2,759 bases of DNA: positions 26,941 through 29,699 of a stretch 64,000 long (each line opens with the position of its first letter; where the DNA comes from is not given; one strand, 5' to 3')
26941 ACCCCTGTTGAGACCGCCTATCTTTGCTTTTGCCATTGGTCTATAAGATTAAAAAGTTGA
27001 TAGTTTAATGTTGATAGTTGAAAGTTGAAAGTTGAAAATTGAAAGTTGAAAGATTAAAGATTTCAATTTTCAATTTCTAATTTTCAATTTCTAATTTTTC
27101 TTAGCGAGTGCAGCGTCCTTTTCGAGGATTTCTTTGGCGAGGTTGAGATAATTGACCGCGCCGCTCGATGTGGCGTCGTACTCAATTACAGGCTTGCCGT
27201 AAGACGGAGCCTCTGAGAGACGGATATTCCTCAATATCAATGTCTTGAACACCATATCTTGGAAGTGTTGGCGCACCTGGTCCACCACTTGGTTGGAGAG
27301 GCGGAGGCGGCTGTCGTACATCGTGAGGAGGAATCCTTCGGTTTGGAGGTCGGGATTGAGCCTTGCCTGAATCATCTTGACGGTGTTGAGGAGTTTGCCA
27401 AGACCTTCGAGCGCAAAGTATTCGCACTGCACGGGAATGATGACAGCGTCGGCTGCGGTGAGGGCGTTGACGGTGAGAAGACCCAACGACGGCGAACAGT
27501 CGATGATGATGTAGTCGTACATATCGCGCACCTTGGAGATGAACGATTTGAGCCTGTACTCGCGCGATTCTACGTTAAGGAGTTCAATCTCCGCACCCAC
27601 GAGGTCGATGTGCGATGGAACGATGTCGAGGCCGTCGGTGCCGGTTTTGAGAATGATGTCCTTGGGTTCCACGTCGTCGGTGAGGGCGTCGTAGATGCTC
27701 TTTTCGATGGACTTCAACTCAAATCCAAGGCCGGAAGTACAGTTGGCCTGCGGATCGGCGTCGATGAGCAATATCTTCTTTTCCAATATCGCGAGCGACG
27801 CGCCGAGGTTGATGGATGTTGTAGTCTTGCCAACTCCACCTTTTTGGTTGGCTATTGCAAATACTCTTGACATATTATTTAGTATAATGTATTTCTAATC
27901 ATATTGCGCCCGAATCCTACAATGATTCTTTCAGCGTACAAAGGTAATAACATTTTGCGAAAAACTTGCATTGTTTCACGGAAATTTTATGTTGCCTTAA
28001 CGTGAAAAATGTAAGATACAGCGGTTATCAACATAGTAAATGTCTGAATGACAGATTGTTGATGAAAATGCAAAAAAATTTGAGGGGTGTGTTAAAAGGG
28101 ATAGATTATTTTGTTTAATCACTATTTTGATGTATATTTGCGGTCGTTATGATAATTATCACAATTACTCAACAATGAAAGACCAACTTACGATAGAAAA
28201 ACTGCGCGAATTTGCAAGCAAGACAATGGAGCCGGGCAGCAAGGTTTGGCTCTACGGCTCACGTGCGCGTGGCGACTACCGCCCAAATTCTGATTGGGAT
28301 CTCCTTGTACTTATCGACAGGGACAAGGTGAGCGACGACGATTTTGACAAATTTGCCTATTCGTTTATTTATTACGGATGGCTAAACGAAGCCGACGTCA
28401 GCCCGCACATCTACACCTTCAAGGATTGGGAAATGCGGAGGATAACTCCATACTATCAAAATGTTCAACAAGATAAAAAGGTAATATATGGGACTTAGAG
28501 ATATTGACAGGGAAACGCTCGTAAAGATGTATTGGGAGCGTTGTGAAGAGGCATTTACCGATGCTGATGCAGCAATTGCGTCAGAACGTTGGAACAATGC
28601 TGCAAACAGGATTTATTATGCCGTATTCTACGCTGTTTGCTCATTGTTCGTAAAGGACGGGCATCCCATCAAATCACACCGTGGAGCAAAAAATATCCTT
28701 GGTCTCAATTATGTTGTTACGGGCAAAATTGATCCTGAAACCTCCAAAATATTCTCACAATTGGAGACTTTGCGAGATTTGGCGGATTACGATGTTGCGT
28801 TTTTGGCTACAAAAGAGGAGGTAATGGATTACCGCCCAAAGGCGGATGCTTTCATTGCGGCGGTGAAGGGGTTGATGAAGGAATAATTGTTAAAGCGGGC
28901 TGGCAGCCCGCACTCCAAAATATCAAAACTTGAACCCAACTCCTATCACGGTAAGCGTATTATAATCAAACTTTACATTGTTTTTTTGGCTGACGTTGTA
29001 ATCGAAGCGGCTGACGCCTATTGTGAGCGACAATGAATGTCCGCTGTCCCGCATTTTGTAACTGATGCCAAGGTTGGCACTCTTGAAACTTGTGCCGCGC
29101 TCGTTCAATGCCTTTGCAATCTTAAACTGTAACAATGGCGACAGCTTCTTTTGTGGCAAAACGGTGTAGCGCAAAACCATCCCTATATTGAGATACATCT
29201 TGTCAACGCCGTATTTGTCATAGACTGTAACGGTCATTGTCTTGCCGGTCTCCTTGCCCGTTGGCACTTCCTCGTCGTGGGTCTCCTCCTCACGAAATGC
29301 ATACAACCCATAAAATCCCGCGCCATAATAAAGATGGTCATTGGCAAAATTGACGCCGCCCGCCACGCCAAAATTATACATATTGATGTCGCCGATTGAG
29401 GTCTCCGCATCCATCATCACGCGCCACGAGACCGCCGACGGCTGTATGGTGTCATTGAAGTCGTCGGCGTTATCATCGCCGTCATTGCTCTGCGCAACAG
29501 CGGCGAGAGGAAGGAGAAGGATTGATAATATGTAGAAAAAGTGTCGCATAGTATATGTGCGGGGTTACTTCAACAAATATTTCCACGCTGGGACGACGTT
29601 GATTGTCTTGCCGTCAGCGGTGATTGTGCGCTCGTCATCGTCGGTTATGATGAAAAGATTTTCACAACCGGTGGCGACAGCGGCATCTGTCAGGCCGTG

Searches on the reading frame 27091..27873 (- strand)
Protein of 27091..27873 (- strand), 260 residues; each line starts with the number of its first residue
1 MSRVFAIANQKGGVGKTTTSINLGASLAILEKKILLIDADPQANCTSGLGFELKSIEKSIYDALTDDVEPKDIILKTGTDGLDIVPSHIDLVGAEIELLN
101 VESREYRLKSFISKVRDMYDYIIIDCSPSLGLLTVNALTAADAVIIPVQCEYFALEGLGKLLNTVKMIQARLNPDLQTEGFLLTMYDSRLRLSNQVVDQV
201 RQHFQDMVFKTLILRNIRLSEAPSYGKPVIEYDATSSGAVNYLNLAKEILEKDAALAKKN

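Call 4: search_protein_families(library=pfam, proteins=[window:27091-27873:-])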
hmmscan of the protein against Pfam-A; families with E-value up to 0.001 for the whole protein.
window:27091-27873:- (260 aa): 7 families
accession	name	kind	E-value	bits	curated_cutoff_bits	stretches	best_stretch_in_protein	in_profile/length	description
PF13614.12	AAA_31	-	7.3e-70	234.9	27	1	3-177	2-176/177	AAA domain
PF01656.29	CbiA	-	1.6e-26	93.2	25.4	1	6-229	2-125/125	CobQ/CobB/MinD/ParA nucleotide binding domain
PF00142.24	Fer4_NifH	-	2.4e-12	47.4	25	1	10-256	7-251/271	4Fe-4S iron sulfur cluster binding proteins, NifH/frxC family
PF06564.18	CBP_BcsQ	-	1.6e-11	44.6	21.3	1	6-247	5-231/234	Cellulose biosynthesis protein BcsQ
PF09140.17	MipZ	-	1.1e-08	35.1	20.7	0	100-161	80-142/262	ATPase MipZ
PF02374.21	ArsA_ATPase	-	5.8e-08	32.7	24.3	1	10-62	8-60/305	Anion-transporting ATPase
PF10609.15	ParA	-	7.1e-08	32.6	27.1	1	3-40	4-41/246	NUBPL iron-transfer P-loop NTPase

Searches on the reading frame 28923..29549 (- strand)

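Call 4: search_protein_families(library=pfam, proteins=[window:28923-29549:-])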
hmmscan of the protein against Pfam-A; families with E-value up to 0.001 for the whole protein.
window:28923-29549:- (208 aa): 1 family
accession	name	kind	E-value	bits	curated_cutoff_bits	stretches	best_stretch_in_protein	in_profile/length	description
PF13505.12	OMP_b-brl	-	2.4e-07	31.5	28.7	1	51-199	42-153/175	Outer membrane protein beta-barrel domain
